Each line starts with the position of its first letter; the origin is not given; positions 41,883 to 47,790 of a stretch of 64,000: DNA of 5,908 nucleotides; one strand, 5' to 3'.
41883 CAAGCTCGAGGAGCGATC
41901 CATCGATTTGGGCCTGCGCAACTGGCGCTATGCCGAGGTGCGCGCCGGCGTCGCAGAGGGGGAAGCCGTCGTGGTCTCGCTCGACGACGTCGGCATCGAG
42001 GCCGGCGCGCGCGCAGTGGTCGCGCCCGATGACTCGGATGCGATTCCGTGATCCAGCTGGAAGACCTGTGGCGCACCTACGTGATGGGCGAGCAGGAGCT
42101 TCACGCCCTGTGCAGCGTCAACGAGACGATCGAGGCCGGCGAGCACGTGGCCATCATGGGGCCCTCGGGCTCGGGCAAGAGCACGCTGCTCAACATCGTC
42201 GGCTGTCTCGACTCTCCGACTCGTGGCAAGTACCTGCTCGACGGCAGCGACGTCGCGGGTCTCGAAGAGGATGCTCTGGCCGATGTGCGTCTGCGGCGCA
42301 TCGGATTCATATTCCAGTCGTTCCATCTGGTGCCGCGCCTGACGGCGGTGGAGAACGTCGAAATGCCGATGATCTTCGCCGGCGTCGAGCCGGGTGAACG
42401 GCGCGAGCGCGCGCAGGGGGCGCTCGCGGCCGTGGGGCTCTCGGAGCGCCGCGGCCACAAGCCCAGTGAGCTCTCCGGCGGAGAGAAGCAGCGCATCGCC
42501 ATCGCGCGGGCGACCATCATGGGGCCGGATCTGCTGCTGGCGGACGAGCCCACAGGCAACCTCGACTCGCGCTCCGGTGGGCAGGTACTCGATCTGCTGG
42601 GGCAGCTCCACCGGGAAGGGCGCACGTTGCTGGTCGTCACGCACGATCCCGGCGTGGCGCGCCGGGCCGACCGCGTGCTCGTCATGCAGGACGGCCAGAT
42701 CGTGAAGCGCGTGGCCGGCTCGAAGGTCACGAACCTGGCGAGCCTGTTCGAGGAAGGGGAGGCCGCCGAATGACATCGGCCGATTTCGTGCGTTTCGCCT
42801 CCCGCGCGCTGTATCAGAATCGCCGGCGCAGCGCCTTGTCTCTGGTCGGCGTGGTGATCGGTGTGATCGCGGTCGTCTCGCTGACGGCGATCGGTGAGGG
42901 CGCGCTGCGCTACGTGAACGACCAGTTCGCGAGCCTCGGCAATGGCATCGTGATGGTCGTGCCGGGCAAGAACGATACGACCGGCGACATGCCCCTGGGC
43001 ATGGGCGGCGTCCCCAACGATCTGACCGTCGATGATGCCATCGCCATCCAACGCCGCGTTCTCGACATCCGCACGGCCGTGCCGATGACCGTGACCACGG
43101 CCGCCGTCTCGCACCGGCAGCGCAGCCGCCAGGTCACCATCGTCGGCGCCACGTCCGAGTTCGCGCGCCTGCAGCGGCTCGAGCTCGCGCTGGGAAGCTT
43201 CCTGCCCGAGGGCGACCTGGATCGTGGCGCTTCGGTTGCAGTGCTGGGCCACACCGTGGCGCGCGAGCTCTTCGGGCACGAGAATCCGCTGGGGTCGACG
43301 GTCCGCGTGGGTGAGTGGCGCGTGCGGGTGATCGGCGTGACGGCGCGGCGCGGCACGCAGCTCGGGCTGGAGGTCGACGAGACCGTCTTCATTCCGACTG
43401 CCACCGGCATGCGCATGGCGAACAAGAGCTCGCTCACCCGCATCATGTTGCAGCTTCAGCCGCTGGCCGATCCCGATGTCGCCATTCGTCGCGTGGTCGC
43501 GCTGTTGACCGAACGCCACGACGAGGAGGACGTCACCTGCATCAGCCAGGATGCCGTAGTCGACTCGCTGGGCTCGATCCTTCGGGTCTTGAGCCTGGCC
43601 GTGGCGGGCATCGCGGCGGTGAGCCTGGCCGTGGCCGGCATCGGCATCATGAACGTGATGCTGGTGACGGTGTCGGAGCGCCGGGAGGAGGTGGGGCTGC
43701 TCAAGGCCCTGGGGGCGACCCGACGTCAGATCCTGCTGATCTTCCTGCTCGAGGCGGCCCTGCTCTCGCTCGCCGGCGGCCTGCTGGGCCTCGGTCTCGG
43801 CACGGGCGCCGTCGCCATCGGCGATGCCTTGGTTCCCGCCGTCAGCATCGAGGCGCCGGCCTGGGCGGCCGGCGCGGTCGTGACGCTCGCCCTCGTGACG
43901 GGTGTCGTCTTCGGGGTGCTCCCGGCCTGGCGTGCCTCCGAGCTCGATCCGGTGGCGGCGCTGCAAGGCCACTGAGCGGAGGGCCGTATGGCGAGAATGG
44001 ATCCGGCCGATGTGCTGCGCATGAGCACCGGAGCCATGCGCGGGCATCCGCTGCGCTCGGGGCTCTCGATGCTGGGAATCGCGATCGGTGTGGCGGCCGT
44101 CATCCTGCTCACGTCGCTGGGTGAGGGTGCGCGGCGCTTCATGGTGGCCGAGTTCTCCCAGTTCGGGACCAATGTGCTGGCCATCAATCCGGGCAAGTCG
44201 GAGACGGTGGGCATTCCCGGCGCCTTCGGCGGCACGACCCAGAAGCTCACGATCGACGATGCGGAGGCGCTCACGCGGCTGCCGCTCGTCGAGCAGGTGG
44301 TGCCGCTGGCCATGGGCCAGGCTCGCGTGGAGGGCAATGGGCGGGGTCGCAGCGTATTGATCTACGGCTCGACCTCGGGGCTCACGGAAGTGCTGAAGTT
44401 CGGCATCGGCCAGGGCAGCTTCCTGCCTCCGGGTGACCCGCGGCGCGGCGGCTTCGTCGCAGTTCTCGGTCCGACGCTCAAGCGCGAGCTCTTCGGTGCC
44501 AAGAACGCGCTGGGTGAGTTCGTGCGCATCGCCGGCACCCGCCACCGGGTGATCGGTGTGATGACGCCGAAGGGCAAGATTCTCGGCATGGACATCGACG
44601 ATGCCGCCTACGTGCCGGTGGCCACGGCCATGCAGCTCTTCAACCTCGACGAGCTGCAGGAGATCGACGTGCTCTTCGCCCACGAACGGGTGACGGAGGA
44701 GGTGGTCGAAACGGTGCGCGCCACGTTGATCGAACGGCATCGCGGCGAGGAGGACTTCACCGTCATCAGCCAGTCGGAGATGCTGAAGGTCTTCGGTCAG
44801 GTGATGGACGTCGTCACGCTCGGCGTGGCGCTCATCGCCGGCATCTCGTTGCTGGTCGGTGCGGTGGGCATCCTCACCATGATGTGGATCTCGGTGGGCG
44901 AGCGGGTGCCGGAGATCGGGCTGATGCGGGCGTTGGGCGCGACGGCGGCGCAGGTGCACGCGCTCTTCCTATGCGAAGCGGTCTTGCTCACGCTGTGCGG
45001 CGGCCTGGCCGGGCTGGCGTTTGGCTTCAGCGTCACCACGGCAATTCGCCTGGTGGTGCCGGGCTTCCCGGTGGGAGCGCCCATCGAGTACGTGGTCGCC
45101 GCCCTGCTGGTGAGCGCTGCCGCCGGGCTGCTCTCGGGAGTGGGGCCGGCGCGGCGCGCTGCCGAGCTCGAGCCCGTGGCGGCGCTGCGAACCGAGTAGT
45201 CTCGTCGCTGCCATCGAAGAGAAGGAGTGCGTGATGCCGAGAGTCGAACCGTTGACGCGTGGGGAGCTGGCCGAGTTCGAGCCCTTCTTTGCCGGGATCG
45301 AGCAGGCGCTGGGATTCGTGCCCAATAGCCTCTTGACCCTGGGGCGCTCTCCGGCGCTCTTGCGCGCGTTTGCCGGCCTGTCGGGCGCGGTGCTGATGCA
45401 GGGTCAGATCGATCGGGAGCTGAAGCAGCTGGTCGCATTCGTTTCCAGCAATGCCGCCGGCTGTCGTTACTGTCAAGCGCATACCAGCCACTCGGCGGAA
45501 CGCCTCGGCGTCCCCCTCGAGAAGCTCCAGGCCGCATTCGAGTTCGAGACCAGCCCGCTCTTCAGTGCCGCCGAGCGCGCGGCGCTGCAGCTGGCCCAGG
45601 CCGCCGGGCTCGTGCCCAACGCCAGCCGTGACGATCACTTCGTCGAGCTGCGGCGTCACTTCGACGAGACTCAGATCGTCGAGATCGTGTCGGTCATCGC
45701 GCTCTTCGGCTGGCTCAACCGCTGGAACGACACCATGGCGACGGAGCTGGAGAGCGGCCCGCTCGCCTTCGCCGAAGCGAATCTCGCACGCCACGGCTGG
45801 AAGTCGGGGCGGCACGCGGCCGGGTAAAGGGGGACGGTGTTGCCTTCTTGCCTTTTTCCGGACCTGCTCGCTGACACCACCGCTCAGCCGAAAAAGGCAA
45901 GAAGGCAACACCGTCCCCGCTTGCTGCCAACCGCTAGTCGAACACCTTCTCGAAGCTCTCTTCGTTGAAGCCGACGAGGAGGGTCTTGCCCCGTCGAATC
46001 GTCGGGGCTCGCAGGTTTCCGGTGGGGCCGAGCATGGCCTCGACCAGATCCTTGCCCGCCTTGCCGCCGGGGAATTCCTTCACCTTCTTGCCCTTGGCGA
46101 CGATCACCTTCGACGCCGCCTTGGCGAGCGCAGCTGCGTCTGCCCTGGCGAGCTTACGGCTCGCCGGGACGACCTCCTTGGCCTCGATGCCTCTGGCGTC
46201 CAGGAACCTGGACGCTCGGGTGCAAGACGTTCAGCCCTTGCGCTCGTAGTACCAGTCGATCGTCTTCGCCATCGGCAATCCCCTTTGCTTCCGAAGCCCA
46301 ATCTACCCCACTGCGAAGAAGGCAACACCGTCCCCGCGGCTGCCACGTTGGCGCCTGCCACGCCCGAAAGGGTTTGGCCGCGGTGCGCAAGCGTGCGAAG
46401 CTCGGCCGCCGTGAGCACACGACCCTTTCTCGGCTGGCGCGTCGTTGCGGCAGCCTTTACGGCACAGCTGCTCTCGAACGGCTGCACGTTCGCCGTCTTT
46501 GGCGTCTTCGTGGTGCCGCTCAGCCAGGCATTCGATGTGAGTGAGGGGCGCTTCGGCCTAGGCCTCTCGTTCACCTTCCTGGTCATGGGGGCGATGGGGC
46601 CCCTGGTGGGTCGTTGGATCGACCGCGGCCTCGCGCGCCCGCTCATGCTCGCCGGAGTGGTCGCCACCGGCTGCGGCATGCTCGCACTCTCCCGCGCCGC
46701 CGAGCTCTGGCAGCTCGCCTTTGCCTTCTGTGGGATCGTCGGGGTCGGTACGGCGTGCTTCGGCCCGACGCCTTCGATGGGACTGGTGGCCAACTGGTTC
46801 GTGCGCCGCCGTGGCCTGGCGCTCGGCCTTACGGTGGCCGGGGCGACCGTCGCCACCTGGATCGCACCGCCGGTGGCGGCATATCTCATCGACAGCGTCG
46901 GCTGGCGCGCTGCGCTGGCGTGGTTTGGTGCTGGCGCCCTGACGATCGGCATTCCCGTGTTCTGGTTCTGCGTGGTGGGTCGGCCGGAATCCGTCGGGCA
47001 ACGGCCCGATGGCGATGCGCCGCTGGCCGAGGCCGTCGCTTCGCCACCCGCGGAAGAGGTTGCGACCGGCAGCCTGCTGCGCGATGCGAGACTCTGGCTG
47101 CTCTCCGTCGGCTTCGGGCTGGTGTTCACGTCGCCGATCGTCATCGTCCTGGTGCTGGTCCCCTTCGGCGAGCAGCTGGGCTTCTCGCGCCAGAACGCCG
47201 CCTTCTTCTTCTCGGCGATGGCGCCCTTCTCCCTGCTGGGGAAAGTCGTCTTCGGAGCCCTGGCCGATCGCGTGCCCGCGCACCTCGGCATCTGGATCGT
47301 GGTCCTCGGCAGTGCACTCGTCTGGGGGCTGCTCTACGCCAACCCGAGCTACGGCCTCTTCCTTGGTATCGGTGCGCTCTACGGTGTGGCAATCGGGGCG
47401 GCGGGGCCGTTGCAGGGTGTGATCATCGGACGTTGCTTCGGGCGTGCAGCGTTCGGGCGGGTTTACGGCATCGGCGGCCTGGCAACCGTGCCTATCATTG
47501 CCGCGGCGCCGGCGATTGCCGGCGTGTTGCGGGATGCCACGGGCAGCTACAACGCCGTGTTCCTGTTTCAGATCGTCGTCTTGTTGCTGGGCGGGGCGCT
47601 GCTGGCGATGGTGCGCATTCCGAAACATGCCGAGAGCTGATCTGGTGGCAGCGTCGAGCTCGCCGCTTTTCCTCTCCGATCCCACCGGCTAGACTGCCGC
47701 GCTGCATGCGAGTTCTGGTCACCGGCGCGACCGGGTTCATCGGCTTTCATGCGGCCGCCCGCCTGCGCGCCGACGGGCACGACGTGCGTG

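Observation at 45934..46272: Hidden selenoprotein: ArsC/Spx-fold gene with in-frame UGA in a U-x-x-C motif and a SECIS-like hairpin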

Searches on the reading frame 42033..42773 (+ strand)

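Call 31: search_protein_families(library=pfam, proteins=[window:42033-42773:+], max_evalue=0.00001)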
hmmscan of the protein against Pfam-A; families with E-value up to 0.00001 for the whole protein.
window:42033-42773:+ (246 aa): 1 family
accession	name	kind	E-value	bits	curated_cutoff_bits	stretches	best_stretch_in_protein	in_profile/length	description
PF00005.33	ABC_tran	-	9.4e-33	114.2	25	1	28-174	3-136/137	ABC transporter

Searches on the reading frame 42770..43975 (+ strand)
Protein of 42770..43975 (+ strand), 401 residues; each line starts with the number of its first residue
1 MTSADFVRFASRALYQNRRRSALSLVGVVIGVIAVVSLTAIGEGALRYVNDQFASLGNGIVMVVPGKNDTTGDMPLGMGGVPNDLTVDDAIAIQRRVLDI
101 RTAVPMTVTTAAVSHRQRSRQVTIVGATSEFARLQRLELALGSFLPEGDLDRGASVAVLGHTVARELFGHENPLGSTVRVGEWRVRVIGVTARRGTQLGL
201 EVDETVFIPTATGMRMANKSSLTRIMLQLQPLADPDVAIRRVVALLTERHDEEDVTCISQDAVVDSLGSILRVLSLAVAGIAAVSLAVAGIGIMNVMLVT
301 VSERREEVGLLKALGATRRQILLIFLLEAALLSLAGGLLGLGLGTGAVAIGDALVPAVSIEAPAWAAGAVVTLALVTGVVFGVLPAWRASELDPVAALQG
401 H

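Call 31: search_protein_families(library=pfam, proteins=[window:42770-43975:+], max_evalue=0.00001)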
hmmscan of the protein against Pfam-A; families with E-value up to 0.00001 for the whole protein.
window:42770-43975:+ (401 aa): 2 families
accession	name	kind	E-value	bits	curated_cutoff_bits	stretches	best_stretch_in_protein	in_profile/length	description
PF12704.14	MacB_PCD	-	4.6e-40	138.5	27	1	21-243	1-205/207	MacB-like periplasmic core domain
PF02687.27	FtsX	-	6.5e-22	78.3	25.5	1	281-393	3-119/120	FtsX-like permease C-terminal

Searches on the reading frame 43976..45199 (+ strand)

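Call 31: search_protein_families(library=pfam, proteins=[window:43976-45199:+], max_evalue=0.00001)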
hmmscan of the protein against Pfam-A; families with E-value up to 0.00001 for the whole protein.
window:43976-45199:+ (407 aa): 2 families
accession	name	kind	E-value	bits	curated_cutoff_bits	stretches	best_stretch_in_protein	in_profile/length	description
PF12704.14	MacB_PCD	-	4e-41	142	27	1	28-249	1-206/207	MacB-like periplasmic core domain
PF02687.27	FtsX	-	4.5e-17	62.7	25.5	1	286-400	2-120/120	FtsX-like permease C-terminal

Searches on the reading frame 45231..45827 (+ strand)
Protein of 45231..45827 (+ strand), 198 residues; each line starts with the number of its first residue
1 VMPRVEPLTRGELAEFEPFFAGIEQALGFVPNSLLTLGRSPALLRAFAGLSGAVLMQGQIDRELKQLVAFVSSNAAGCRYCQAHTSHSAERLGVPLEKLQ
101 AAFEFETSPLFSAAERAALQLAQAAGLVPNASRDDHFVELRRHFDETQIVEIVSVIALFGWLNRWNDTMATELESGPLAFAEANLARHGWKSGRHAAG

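Call 4: search_protein_families(library=pfam, proteins=[window:45231-45827:+], max_evalue=1)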
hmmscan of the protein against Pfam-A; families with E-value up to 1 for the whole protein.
window:45231-45827:+ (198 aa): 1 family
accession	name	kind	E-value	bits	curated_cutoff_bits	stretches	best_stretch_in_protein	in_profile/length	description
PF02627.25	CMD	-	4.7e-13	49.4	23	1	41-123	1-83/84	Carboxymuconolactone decarboxylase family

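Call 24: search_protein_families(library=ncbifam, proteins=[window:45231-45827:+], max_evalue=1)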
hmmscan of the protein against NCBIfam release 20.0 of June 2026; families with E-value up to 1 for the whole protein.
window:45231-45827:+ (198 aa): 9 families
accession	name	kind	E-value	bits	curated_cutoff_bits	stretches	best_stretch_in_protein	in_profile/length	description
NF053654.1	GroundWater_YciW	equivalog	3.3e-20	72.6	310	1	35-158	35-158/179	YciW-related (seleno)protein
TIGR01926.1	peroxid_rel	subfamily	9.3e-18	64.6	81.8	1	17-168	16-170/178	peroxidase-related enzyme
TIGR04030.1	perox_Avi_7169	hypoth_equivalog_domain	2.3e-10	40.8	233.15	1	56-165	65-178/185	alkylhydroperoxidase domain protein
TIGR00778.1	ahpD_dom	domain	3.7e-05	23.2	27.8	1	58-102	1-45/51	alkylhydroperoxidase AhpD family core domain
NF041537.1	ArsM_AhpD_UU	exception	4.7e-05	22.3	510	1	52-101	273-322/345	arsenite methyltransferase/AhpD domain selenoprotein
TIGR04169.1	perox_w_seleSAM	hypoth_equivalog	0.00071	19.6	120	1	39-102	18-81/109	arsenosugar biosynthesis-associated peroxidase-like protein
NF041238.1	AhpD_rel_CFYUT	equivalog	0.0033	16.7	175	1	21-176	177-338/357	alkylhydroperoxidase-related (seleno)protein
NF045649.1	2X_seleno_MduS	exception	0.0093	15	380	1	47-99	238-290/338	methyltransferase domain-containing selenoprotein MduS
TIGR01734.1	D-ala-DACP-lig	equivalog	0.32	9.5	559.85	1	62-119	59-116/504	D-alanine--poly(phosphoribitol) ligase subunit DltA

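Call 49: find_encoding_contigs(protein=window:45231-45827:+, flank=3000, max_places=4)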
Protein window:45231-45827:+ (198 aa): no gene with exactly this product is on record in the collection.
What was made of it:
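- Tried and rejected: Finding the window's own public record through the AhpD-like protein (call 49).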

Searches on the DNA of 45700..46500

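Call 6: search_rna_families(source=window, start=45700, end=46500, threshold=evalue, max_evalue=10, show_alignments=3)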
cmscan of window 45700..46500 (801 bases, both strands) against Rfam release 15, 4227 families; matches with E-value up to 10: 10.
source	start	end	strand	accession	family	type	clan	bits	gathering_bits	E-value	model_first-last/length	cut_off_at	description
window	45825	45925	+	RF00845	MIR158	Gene; miRNA;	-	37.3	67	1.2e-05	1-100/100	no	MIR158 microRNA precursor family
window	45823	45924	-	RF00845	MIR158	Gene; miRNA;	-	35.9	67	2.8e-05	1-100/100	no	MIR158 microRNA precursor family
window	45816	45934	+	RF04159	MIR1437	Gene; miRNA;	-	35.8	168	0.00029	1-192/192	no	MIR1437 microRNA precursor family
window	45807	45935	+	RF04119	MIR1858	Gene; miRNA;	-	32.3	137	0.0017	1-197/197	no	MIR1858 microRNA precursor family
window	45834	45915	+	RF00814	mir-316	Gene; miRNA;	-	21.8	80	0.11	1-91/91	no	mir-316 microRNA precursor family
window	45826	45922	+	RF03184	mir-1250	Gene; miRNA;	-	20.5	80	0.33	20-77/104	no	mir-1250 microRNA precursor family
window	45833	45914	-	RF00814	mir-316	Gene; miRNA;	-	19.1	80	0.67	1-91/91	no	mir-316 microRNA precursor family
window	46450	46493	-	RF02470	Ms_IGR-8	Gene; sRNA;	-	14.9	44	1.8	14-63/63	no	Mycobacterium sRNA Ms_IGR-8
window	45700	45921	-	RF02042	HOTTIP_3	Gene; lncRNA;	-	10.8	50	0.37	1-260/353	3'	HOXA transcript at the distal tip, conserved region 3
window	45832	45916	+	RF02571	Mcr7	Gene; sRNA;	-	10.8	380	3.9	45-181/351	no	mcr7 sRNA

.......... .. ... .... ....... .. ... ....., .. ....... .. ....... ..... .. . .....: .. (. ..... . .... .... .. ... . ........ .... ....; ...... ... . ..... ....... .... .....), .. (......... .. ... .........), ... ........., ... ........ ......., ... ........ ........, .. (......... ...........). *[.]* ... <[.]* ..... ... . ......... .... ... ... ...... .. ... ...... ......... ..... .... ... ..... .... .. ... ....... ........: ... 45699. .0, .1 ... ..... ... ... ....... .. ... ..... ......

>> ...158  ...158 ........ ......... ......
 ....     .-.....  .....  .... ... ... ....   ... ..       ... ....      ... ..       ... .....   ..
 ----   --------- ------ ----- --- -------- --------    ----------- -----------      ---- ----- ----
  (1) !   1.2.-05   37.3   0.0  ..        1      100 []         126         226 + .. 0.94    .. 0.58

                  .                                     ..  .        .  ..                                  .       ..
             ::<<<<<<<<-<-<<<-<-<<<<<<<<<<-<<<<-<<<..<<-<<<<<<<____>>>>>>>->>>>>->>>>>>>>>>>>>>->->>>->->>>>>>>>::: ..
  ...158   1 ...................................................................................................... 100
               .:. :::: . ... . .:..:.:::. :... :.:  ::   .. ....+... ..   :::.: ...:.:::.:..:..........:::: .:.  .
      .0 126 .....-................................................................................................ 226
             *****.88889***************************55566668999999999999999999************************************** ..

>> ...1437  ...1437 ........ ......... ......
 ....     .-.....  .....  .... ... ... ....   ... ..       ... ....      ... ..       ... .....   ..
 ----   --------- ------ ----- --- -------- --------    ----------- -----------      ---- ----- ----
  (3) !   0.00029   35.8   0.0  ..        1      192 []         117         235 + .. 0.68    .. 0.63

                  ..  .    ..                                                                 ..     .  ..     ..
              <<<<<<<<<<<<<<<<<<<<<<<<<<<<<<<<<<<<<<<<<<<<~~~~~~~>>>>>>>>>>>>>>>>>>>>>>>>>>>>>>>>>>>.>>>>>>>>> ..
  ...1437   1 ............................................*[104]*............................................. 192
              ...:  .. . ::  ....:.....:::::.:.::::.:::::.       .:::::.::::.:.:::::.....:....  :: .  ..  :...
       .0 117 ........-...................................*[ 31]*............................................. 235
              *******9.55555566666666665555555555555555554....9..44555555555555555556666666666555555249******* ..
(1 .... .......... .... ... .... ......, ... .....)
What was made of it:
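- On Bacterial selenoprotein gene: Rfam has no matching model (call 6).
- Tried and rejected: Rfam scan of 45700..46500 at E <= 10 (call 6).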

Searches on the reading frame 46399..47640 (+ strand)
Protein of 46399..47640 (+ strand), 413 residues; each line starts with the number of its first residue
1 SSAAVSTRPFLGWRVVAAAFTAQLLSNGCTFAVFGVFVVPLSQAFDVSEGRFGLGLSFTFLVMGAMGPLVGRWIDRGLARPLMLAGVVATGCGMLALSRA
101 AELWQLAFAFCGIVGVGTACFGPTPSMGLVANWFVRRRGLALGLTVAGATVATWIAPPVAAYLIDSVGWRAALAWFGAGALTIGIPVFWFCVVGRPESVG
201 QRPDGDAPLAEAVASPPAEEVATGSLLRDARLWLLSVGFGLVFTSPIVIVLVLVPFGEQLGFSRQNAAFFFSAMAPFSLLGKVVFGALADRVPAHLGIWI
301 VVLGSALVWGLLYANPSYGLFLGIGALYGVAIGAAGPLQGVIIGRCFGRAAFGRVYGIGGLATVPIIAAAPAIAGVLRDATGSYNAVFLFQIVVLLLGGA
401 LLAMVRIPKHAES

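Call 31: search_protein_families(library=pfam, proteins=[window:46399-47640:+], max_evalue=0.00001)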
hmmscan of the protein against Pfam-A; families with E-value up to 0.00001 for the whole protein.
window:46399-47640:+ (413 aa): 1 family
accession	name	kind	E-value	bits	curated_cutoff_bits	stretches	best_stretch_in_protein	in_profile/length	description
PF07690.21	MFS_1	-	8.4e-39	133.9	33.4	2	25-311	6-283/347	Major Facilitator Superfamily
